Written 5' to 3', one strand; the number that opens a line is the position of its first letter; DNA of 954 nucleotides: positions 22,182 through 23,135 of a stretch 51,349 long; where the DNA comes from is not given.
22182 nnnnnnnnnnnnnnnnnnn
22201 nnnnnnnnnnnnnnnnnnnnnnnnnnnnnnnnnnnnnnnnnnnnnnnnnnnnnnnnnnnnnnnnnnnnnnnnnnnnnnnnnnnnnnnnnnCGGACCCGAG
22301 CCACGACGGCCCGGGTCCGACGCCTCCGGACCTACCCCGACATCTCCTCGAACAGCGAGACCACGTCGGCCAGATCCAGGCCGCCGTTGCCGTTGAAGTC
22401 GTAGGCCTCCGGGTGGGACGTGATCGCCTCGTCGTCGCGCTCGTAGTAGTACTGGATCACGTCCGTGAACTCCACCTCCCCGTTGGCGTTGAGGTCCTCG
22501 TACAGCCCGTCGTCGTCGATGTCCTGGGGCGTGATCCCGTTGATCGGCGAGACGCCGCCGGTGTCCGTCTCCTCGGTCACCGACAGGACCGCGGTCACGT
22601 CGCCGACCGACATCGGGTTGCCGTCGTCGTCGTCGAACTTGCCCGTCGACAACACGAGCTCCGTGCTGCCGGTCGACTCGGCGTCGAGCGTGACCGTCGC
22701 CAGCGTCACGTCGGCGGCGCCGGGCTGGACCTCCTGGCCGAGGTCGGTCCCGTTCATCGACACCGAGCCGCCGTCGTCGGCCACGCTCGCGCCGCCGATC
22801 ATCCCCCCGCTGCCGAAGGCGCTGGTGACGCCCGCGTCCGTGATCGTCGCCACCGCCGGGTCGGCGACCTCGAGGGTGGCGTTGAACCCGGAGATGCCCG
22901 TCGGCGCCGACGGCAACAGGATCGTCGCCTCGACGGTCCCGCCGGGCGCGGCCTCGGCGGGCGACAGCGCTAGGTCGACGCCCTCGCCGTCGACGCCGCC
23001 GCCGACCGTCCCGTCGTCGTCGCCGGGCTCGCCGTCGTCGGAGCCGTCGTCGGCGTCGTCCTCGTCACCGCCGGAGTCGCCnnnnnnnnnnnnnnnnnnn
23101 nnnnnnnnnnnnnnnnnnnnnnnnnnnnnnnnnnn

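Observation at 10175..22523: Two dockerin sequence classes that differ at the positions which set specificity in bacterial dockerins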

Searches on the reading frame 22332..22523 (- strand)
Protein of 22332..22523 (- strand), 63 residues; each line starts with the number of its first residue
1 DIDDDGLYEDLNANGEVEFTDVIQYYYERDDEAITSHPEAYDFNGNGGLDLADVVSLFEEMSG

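Call 35: find_homologous_proteins(query=A3, max_evalue=0.001)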
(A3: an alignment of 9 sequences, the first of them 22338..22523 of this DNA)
Query A3 (9 sequences) (62 aa, profile of the alignment): 134 proteins with E <= 0.001 among 268 candidates; the best 120 are listed.
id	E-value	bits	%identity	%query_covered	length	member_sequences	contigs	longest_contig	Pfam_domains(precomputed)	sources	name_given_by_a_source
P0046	1.1e-23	101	44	98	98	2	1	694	-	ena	-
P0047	3.5e-23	99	69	100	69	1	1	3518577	PF00404.25,PF13499.13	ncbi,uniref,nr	ncbi:dockerin type I domain-containing protein [Halomicrobium salinisoli]|uniref:dockerin type I dom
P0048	8.0e-23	98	52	98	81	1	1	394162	-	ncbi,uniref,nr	ncbi:hypothetical protein [Halomicrobium salinisoli]|uniref:hypothetical protein n=1 Tax=Halomicrobi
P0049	2.3e-20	90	48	98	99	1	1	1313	PF13499.13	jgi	jgi:PKD repeat protein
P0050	3.3e-20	90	48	98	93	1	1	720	PF13405.13,PF00404.25,PF00036.39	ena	-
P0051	4.2e-20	89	46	98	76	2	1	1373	PF00404.25,PF00036.39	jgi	jgi:PKD repeat protein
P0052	4.5e-19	86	45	100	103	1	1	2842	PF13405.13,PF00404.25,PF13499.13,PF00036.39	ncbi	-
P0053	5.3e-19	86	47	94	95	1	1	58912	PF00404.25,PF00036.39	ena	-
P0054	1.1e-18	85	48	98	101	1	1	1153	PF00404.25,PF00036.39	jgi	jgi:PKD repeat protein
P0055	1.5e-18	84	48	98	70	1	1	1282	PF00404.25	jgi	jgi:PKD repeat protein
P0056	3.0e-18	83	47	100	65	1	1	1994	PF13405.13,PF00404.25,PF13499.13,PF00036.39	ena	-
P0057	3.0e-18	83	46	98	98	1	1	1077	PF00404.25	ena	-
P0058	3.3e-18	83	46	98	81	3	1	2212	PF13405.13,PF00404.25,PF00036.39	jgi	jgi:PKD repeat protein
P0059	3.3e-18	83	44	92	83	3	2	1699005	PF13405.13,PF00404.25,PF00036.39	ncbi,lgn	-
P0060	3.6e-18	83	43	98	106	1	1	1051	PF00404.25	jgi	jgi:PKD repeat protein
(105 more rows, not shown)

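Call 37: find_encoding_contigs(protein=P0047, flank=10000, max_places=3)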
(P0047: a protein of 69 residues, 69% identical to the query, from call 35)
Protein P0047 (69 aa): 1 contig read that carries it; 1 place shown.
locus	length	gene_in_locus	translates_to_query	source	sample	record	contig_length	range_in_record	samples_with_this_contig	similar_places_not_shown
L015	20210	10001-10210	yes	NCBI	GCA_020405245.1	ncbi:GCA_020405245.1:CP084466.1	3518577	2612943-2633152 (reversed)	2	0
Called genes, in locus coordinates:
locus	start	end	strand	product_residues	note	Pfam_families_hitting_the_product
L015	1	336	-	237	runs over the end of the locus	PF01487:DHquinase_I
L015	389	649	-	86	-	-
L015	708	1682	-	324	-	PF08271:Zn_Ribbon_TF, PF00382:TFIIB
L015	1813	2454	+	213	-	PF01931:NTPase_I-T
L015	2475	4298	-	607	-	PF00535:Glycos_transf_2, PF13641:Glyco_tranf_2_3 (weak), PF03706:LPG_synthase_TM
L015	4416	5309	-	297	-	PF26236:DUF8054_N, PF26238:DUF8054_M, PF26237:DUF8054_C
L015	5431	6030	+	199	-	-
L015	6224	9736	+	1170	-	-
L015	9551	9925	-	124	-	-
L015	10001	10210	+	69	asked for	PF13499:EF-hand_7 (faint), PF00404:Dockerin_1 (weak)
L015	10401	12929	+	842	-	PF00150:Cellulase, PF00041:fn3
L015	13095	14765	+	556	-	PF00150:Cellulase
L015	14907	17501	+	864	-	PF02927:CelD_N, PF00759:Glyco_hydro_9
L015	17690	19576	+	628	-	PF01670:Glyco_hydro_12, PF00041:fn3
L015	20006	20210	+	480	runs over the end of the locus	PF00150:Cellulase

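Call 54: find_related_loci(query=A4, collection=metagenome_contigs, flank=10000)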
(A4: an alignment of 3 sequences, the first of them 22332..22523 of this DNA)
Query A4 (63 aa) in metagenome_contigs; peptide patterns used: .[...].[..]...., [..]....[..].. (x = any residue, [..] = any of these).
600 stretches matched a pattern (row limit reached: there are more); 47 encode a relative of the query (tblastn E <= 1e-3); 47 distinct loci.
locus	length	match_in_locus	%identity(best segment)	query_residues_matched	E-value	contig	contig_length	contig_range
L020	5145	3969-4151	51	1-61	4e-17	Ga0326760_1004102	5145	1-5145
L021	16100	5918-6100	50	1-61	3e-15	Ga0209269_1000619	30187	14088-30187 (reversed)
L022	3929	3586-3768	48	1-61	7e-15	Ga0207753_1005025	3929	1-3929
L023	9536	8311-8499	52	1-63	9e-15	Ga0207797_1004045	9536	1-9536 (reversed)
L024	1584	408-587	52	1-60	9e-15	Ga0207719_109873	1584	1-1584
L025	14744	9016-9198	51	1-61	4e-14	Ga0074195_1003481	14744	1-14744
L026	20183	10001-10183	49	1-61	8e-14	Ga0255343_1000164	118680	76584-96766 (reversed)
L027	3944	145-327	48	1-61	1e-13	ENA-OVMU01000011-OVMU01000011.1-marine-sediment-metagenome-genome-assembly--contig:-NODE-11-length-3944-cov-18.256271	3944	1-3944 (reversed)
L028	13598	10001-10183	49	1-61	1e-13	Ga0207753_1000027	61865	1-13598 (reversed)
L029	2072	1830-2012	46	1-61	3e-13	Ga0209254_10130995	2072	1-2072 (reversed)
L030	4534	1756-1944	51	1-63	3e-13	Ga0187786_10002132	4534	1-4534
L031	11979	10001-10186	47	1-62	6e-13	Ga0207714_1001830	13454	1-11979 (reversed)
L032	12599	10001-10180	47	1-60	7e-13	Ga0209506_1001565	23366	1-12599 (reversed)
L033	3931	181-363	46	1-61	9e-13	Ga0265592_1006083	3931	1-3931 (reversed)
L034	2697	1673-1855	44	1-61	1e-12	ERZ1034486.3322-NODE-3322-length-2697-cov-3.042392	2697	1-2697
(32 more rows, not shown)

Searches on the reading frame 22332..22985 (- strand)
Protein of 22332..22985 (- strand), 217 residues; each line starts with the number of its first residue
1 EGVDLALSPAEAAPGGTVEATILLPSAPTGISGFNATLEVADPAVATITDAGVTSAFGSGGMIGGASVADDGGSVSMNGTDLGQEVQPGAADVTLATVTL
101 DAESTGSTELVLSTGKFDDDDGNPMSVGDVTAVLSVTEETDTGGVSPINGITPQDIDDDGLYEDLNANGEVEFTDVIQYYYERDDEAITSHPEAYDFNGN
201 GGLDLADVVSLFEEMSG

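Call 79: search_dna_similar(query=window:22332-22985:-, collection=plasmids, mode=protein, max_evalue=0.00001, max_rows=15)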
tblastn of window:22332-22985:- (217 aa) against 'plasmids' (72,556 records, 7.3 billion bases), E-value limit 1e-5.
Records with a match: 11; places in all: 20; records where one place covers at least 80% of the query: 4.
Best place of each record, by identity: <60% 11.
By first word of the organism name: Halomicrobium 3; Methanosarcina 2; Halogeometricum 1; Salarchaeum 1; Halobellus 1; Halarchaeum 1; Haloarcula 1; Halomontanus 1.
By predicted mobility (MOB-suite, as given by PLSDB): non-mobilizable 11.
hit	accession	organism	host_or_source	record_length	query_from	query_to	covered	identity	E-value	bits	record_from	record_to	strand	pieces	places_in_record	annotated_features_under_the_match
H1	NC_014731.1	Halogeometricum borinquense DSM 11551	-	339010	9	215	95%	40.9%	4e-34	135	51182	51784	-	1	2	DUF4350 domain-containing protein | PGF-CTERM sorting domain-containing protein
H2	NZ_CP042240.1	Salarchaeum sp. JOR-1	Brine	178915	16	216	93%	38.1%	2e-27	115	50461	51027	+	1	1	alkaline phosphatase PhoX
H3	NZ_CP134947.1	Halobellus sp. DFY28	cell culture,sediment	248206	4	214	97%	29.9%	8e-12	71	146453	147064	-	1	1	dockerin type I domain-containing protein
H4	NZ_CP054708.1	Halarchaeum sp. CBA1220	solar salt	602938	15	212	91%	29.4%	4e-6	54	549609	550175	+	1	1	5'-nucleotidase C-terminal domain-containing protein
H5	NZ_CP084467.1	Halomicrobium salinisoli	cell culture,gobi saline soil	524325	131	215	39%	48.2%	3e-15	81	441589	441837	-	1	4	carboxypeptidase regulatory-like domain-containing protein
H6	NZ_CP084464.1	Halomicrobium salinisoli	cell culture,gobi saline soil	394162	131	215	39%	45.9%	8e-15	80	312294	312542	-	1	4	hypothetical protein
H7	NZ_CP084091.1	Halomicrobium urmianum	cell culture,salt lake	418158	149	216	31%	52.9%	2e-14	79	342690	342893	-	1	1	RICIN domain-containing protein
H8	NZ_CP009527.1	Methanosarcina barkeri MS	-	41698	121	213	43%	33.3%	9e-6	53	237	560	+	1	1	none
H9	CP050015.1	Haloarcula sp. JP-L23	-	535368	149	216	31%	44.1%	8e-10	65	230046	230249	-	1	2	hypothetical protein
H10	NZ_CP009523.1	Methanosarcina sp. Kolksee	-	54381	136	217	38%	35.7%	6e-8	59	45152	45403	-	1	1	hypothetical protein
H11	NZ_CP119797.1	Halomontanus rarus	cell culture,sediment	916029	152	215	29%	45.3%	1e-7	59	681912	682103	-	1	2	fibronectin type III domain-containing protein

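Call 80: get_annotated_region(hit=H1, flank=4000)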
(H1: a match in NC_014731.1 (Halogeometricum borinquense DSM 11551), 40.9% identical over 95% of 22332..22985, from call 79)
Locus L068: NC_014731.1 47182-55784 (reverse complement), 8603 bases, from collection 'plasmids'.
description: Halogeometricum borinquense DSM 11551 plasmid pHBOR02, complete sequence
organism: Halogeometricum borinquense DSM 11551 (NCBI taxid 469382)
taxonomy: Archaea; Euryarchaeota; Halobacteria; Halobacteriales; Haloferacaceae; Halogeometricum; Halogeometricum borinquense; Halogeometricum borinquense DSM 11551
host: -; source: -; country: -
typing (MOB-suite, as given by PLSDB): non-mobilizable
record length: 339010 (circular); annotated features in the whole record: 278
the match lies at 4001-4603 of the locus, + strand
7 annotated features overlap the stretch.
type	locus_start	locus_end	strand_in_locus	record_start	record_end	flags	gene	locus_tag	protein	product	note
CDS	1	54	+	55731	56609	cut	-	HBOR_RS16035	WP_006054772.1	winged helix-turn-helix domain-containing protein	-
CDS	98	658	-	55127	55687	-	-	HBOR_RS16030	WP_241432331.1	hypothetical protein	-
CDS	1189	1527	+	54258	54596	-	-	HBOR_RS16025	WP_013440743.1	hypothetical protein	-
CDS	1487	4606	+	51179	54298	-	-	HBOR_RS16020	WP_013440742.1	DUF4350 domain-containing protein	-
CDS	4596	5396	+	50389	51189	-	-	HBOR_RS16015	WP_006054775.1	PGF-CTERM sorting domain-containing protein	-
CDS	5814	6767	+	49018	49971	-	-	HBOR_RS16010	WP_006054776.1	hypothetical protein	-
CDS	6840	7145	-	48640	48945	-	-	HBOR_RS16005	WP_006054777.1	hypothetical protein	-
